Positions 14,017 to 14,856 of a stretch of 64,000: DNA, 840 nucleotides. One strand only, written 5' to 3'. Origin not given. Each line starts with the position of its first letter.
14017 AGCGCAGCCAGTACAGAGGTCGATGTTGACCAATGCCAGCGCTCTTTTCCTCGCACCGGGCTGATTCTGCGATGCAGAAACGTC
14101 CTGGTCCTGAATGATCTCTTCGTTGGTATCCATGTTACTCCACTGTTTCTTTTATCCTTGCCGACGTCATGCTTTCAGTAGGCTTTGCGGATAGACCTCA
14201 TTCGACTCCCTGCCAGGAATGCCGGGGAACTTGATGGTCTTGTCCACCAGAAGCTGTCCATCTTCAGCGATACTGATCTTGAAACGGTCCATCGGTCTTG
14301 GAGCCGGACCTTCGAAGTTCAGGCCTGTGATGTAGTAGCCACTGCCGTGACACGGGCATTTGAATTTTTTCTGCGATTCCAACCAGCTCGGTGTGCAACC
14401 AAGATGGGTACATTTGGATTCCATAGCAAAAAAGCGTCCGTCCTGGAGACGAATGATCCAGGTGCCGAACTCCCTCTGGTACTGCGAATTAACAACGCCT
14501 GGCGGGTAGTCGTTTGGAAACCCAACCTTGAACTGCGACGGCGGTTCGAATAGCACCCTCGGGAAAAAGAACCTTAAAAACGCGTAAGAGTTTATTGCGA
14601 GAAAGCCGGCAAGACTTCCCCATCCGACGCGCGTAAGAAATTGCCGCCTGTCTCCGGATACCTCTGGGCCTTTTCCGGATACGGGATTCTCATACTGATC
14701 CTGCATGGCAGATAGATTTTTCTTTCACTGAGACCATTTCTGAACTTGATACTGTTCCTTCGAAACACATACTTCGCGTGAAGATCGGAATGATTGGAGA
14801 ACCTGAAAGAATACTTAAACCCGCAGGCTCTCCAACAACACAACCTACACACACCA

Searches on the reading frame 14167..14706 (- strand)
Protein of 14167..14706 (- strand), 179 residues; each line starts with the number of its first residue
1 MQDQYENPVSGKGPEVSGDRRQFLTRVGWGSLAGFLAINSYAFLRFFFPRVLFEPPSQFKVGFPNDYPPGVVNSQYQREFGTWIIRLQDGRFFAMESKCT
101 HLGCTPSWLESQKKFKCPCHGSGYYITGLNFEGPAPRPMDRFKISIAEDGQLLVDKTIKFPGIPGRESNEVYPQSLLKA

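Call 6: search_protein_families(library=pfam, proteins=[window:14167-14706:-], max_evalue=0.001)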
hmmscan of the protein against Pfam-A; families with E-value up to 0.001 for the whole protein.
window:14167-14706:- (179 aa): 1 family
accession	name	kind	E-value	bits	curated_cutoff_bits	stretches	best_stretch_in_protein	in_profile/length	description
PF00355.32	Rieske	-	3.9e-10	39.9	20.3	1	63-142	7-87/88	Rieske [2Fe-2S] domain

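Call 61: search_solved_structures(query=window:14167-14706:-, max_evalue=0.001)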
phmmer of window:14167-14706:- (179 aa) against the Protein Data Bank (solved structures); distinct sequences matched with E-value up to 0.001: 76 (the best 60 are shown).
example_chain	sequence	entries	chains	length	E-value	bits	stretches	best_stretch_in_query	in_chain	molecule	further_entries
9rk3_A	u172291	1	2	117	1.6e-38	135.5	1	59-165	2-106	Similar to Rieske 2Fe-2S iron sulfur protein (Cytochrome b6-F complex)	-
9rk4_A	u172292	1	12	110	8.3e-23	84.2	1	58-161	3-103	Similar to the Rieske Protein II of bc1 complex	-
1vf5_D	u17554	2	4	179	2e-14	56.9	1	91-153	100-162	RIESKE IRON-SULFUR PROTEIN | Cytochrome b6-f complex iron-sulfur subunit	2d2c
2e74_D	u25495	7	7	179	2.1e-14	56.8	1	91-153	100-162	Cytochrome b6-f complex iron-sulfur subunit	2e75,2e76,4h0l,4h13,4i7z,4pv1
8hn2_A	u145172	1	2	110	2.5e-14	56.6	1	58-155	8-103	Cytochrome b6-f complex iron-sulfur subunit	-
3azc_A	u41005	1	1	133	6.6e-14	55.2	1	82-155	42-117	Cytochrome b6-f complex iron-sulfur subunit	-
7zxy_D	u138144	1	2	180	1.2e-13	54.4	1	93-154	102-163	Cytochrome b6-f complex iron-sulfur subunit 2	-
7r0w_D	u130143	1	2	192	1.3e-13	54.2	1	93-154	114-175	Rieske domain, PetC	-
2zt9_D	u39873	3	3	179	1.5e-13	54.1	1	93-140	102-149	Cytochrome b6-f complex iron-sulfur subunit 1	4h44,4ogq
1q90_C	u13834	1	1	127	3.5e-13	52.8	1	92-152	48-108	Cytochrome B6-F complex iron-sulfur subunit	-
5cxm_A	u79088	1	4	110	1.9e-10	43.9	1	88-148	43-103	Cytochrome b6/f complex iron-sulfur subunit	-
1rfs_A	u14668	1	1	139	7.5e-09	38.7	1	92-144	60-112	RIESKE PROTEIN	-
6rqf_L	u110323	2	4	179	1.2e-08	38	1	92-143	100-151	Cytochrome b6-f complex iron-sulfur subunit, chloroplastic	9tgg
7qrm_D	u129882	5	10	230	1.9e-08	37.4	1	92-142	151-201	Cytochrome b6-f complex iron-sulfur subunit, chloroplastic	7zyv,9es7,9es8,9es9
8iuf_QE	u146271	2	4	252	2e-08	37.3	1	86-154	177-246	UQCRFS1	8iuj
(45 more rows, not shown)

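Call 75: search_solved_structures(query=window:14167-14706:-, max_evalue=1e-20, show_alignments=2)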
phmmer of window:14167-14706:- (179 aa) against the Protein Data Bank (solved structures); distinct sequences matched with E-value up to 1e-20: 2.
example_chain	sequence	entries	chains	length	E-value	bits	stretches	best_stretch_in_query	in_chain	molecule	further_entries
9rk3_A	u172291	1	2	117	1.6e-38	135.5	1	59-165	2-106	Similar to Rieske 2Fe-2S iron sulfur protein (Cytochrome b6-F complex)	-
9rk4_A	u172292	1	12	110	8.3e-23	84.2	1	58-161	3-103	Similar to the Rieske Protein II of bc1 complex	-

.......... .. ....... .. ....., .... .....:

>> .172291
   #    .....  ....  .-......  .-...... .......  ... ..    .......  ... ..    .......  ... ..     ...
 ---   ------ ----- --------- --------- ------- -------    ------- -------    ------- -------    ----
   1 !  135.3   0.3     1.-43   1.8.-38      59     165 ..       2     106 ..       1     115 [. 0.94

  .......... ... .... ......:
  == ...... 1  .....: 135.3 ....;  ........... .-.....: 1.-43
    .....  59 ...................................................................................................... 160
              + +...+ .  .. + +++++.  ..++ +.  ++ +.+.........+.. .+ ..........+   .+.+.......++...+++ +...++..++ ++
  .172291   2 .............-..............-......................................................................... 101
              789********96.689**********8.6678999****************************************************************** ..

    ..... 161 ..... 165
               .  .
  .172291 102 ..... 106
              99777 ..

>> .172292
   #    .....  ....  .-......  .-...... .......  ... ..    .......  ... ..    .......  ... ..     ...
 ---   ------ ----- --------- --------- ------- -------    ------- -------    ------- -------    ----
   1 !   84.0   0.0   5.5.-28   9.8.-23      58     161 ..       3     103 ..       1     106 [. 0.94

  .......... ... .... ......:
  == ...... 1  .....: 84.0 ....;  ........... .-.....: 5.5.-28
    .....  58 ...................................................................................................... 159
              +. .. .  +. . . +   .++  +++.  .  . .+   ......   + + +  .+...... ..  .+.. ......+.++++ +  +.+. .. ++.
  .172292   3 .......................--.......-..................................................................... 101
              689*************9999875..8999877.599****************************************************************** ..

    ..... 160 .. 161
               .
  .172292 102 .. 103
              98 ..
